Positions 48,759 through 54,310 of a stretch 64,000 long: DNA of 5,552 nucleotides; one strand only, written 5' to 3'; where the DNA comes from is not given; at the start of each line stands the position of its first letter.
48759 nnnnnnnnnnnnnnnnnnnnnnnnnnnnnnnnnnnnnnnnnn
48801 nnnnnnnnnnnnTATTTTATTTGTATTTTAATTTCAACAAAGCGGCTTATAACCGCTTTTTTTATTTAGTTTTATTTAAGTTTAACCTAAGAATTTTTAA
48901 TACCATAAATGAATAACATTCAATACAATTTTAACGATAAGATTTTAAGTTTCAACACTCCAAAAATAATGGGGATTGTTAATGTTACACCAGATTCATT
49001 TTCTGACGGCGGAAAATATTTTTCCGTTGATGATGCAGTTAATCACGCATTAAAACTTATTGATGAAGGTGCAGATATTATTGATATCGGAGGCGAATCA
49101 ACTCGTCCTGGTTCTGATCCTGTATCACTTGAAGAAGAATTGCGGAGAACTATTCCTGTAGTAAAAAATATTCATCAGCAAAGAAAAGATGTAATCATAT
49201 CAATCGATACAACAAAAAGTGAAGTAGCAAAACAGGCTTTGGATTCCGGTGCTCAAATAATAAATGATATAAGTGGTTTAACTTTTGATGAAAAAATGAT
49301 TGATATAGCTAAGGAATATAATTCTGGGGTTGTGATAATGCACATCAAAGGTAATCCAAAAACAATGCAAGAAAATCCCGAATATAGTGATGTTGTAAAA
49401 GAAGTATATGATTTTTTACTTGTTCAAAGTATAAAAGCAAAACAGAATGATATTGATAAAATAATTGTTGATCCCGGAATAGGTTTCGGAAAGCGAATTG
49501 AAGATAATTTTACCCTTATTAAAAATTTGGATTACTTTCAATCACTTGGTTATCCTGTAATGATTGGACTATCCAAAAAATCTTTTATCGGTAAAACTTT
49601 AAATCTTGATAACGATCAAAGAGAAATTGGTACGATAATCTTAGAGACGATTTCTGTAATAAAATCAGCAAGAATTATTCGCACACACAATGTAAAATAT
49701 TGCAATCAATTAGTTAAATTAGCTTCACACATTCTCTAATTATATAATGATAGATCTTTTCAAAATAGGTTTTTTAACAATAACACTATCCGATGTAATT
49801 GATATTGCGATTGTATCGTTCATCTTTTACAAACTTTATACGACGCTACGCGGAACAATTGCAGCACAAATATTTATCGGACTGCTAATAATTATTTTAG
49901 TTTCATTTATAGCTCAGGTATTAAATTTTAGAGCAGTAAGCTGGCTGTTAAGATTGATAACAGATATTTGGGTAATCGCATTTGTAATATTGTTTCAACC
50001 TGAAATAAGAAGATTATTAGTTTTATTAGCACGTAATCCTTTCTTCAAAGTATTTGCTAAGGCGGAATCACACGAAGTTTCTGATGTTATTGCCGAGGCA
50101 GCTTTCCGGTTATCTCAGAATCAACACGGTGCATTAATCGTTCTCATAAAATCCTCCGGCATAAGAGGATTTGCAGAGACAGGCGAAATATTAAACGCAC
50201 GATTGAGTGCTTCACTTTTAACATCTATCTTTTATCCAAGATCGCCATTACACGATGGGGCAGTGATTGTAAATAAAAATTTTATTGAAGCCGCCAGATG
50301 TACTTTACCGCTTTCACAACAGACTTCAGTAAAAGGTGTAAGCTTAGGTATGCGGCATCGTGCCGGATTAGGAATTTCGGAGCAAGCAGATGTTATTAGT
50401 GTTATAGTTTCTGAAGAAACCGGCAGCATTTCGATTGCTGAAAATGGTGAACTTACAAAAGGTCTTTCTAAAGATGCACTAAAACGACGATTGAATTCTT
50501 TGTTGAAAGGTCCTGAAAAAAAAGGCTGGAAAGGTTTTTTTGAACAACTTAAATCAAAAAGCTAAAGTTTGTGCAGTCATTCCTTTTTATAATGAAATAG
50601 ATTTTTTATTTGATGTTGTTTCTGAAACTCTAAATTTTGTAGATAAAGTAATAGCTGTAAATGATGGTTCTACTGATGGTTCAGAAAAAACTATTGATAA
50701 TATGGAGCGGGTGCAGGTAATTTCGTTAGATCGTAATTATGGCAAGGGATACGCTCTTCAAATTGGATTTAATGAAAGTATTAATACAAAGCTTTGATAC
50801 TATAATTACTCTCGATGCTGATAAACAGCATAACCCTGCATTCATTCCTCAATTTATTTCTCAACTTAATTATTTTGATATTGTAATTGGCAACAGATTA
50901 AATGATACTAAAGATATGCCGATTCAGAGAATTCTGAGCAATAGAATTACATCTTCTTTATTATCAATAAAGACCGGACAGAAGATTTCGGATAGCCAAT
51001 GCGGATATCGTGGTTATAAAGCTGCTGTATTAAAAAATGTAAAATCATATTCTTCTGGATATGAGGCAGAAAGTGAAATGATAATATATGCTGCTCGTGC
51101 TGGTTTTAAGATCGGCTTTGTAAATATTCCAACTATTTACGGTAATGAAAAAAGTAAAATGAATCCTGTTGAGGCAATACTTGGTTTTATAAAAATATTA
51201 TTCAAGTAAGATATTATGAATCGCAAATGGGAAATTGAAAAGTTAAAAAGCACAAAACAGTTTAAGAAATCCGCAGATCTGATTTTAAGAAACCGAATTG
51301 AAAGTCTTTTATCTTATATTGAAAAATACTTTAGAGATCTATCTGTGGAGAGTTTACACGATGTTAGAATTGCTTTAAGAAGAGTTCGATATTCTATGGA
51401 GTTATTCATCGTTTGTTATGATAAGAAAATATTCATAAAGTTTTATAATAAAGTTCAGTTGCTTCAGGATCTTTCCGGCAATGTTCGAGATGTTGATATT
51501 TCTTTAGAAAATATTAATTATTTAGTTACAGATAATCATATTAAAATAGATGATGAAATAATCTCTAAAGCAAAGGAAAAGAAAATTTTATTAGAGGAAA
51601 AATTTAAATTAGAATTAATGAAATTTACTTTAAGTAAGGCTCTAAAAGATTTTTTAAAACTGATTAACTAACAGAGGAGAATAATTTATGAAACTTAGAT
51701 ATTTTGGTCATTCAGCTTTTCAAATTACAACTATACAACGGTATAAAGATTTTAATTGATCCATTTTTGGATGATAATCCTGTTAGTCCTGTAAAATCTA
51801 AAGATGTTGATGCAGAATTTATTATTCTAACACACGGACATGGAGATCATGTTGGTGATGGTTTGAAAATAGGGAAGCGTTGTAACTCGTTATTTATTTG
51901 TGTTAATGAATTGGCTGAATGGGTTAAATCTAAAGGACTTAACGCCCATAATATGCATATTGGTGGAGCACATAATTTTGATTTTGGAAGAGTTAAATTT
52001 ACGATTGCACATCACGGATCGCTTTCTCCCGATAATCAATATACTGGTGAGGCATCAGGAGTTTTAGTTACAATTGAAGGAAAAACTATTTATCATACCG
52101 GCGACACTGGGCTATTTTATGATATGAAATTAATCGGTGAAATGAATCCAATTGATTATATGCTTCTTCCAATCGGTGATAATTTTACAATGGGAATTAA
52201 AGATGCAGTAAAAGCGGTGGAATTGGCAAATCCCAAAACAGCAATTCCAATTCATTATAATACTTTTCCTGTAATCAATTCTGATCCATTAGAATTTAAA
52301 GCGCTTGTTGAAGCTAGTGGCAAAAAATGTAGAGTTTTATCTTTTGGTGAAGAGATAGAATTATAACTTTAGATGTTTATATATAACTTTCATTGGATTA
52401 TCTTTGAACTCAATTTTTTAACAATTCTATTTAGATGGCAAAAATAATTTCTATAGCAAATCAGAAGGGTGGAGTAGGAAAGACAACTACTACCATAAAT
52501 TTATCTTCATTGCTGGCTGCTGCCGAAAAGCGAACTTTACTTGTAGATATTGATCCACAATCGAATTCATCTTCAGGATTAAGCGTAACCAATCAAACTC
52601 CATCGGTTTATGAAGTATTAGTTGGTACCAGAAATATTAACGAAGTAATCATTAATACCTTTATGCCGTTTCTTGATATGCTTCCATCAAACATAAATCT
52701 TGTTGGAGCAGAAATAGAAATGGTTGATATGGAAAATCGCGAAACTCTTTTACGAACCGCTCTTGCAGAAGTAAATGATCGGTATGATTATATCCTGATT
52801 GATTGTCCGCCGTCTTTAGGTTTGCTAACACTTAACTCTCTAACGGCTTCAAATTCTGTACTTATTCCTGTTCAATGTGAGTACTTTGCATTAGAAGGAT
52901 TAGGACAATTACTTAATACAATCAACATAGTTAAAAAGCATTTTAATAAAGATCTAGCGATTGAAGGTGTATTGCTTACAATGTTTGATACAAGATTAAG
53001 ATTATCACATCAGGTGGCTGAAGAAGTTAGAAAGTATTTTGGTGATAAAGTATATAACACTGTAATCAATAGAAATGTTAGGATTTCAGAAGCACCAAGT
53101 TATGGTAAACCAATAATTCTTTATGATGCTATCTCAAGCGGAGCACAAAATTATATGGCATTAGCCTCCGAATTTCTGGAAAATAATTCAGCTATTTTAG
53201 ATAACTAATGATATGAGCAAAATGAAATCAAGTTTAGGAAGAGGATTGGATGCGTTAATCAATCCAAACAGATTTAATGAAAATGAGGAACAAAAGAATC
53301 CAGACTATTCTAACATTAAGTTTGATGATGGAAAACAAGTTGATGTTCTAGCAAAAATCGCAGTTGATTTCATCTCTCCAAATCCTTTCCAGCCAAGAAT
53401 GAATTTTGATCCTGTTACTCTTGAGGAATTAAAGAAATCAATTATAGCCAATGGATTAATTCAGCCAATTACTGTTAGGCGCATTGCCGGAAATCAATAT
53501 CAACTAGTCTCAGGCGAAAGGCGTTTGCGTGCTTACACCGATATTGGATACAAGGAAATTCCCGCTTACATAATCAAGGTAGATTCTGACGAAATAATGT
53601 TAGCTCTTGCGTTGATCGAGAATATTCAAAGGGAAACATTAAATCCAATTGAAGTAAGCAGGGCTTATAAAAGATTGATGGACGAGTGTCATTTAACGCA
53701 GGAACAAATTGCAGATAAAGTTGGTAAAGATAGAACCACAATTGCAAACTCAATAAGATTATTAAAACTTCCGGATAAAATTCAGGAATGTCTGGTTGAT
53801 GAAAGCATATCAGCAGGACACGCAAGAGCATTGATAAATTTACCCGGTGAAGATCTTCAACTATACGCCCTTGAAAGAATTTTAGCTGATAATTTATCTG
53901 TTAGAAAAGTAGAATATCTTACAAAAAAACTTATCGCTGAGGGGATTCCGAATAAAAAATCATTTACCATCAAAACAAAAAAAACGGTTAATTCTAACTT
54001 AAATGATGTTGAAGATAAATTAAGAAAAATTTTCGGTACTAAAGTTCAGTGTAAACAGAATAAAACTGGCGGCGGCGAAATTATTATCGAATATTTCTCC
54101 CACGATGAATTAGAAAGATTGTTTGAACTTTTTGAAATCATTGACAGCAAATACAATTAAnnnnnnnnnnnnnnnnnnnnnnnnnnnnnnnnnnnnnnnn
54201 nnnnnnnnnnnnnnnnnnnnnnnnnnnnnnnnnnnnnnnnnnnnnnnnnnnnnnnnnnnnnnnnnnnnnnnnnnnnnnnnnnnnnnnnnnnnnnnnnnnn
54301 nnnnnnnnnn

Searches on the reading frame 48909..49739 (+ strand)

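Call 9: search_protein_families(library=pfam, proteins=[window:48909-49739:+], max_evalue=0.001)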
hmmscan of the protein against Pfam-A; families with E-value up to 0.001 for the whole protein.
window:48909-49739:+ (276 aa): 1 family
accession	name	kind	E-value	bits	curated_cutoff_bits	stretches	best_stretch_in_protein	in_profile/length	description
PF00809.28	Pterin_bind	-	4.9e-85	285.5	25.5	1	21-260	1-244/244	Pterin binding enzyme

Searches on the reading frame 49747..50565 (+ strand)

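Call 9: search_protein_families(library=pfam, proteins=[window:49747-50565:+], max_evalue=0.001)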
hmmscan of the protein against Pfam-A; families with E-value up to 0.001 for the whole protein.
window:49747-50565:+ (272 aa): 2 families
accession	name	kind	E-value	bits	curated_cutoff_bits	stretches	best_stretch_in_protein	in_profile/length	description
PF02457.21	DAC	-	3.9e-38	130.1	27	1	117-235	2-118/119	DisA bacterial checkpoint controller nucleotide-binding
PF19293.4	CdaA_N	-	5.4e-12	46.1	23.8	1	9-87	2-81/81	CdaA N-terminal transmembrane domain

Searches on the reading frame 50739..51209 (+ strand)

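Call 9: search_protein_families(library=pfam, proteins=[window:50739-51209:+], max_evalue=0.001)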
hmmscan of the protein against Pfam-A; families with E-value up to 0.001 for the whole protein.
window:50739-51209:+ (156 aa): 1 family
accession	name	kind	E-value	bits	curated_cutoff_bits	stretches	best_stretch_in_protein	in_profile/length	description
PF00535.33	Glycos_transf_2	-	0.00017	22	23.3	1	20-100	80-166/168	Glycosyl transferase family 2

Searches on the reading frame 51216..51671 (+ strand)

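Call 9: search_protein_families(library=pfam, proteins=[window:51216-51671:+], max_evalue=0.001)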
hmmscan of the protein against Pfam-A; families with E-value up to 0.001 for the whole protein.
window:51216-51671:+ (151 aa): 1 family
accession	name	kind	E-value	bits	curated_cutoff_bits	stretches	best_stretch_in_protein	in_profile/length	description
PF05235.19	CHAD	-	6.9e-12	46.3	25.6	1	14-97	142-224/228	CHAD domain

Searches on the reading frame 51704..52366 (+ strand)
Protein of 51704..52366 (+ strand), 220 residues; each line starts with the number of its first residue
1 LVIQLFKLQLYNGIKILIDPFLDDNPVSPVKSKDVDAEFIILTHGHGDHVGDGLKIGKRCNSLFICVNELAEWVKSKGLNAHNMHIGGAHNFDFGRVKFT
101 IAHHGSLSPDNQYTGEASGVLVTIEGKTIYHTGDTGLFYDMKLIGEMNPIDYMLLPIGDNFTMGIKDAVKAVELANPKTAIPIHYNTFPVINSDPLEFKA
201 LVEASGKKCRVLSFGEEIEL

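Call 9: search_protein_families(library=pfam, proteins=[window:51704-52366:+], max_evalue=0.001)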
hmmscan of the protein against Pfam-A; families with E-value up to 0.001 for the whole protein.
window:51704-52366:+ (220 aa): 3 families
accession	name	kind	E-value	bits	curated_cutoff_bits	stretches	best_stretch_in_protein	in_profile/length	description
PF12706.13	Lactamase_B_2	-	5e-28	98.5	27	1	16-185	3-200/200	Beta-lactamase superfamily domain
PF13483.12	Lactamase_B_3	-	9.1e-18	65.2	24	1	7-184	11-160/160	Beta-lactamase superfamily domain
PF00753.33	Lactamase_B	-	1.7e-08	35.1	22.7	1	13-156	15-162/196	Metallo-beta-lactamase superfamily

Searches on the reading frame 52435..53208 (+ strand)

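Call 9: search_protein_families(library=pfam, proteins=[window:52435-53208:+], max_evalue=0.001)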
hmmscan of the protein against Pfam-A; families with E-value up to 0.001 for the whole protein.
window:52435-53208:+ (257 aa): 8 families
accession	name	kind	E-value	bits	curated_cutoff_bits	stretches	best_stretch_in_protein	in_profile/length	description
PF13614.12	AAA_31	-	1.7e-67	227.2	27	1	2-176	1-177/177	AAA domain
PF01656.29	CbiA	-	6.2e-28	97.7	25.4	1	5-227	1-125/125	CobQ/CobB/MinD/ParA nucleotide binding domain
PF06564.18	CBP_BcsQ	-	1e-10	42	21.3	1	4-245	3-231/234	Cellulose biosynthesis protein BcsQ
PF09140.17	MipZ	-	5.4e-09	36.2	20.7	1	4-160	2-143/262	ATPase MipZ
PF10609.15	ParA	-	6.2e-09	36.1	27.1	1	2-133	3-128/246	NUBPL iron-transfer P-loop NTPase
PF00142.24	Fer4_NifH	-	6.9e-09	36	25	1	10-73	7-70/271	4Fe-4S iron sulfur cluster binding proteins, NifH/frxC family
PF02374.21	ArsA_ATPase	-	5.2e-06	26.3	24.3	1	10-49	8-47/305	Anion-transporting ATPase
PF07015.17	VirC1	-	0.00065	19.5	24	0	3-40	2-39/231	VirC1 protein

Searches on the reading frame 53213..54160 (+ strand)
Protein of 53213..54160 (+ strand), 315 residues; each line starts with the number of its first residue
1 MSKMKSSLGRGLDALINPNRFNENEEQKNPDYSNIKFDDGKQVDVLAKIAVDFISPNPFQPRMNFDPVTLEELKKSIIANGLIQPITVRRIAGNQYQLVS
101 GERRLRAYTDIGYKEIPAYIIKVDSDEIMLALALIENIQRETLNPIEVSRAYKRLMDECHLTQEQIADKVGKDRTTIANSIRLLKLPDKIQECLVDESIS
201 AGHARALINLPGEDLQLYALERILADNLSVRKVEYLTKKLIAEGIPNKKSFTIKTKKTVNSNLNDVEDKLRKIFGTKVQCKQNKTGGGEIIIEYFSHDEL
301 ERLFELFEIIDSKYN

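Call 9: search_protein_families(library=pfam, proteins=[window:53213-54160:+], max_evalue=0.001)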
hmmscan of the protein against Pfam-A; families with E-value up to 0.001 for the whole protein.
window:53213-54160:+ (315 aa): 4 families
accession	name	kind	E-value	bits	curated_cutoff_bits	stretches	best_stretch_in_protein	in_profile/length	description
PF17762.8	HTH_ParB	-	5.2e-35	120.1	22.6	1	141-240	1-100/102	ParB HTH domain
PF02195.25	ParB_N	-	3.2e-28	98.1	26.3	1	46-139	3-95/95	ParB N-terminal domain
PF23552.2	ParB_C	-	2.2e-09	37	23.8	1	262-306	4-48/50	ParB dimerisation domain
PF13412.12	HTH_24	-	0.00037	20.4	21.9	0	154-184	11-41/48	Winged helix-turn-helix DNA-binding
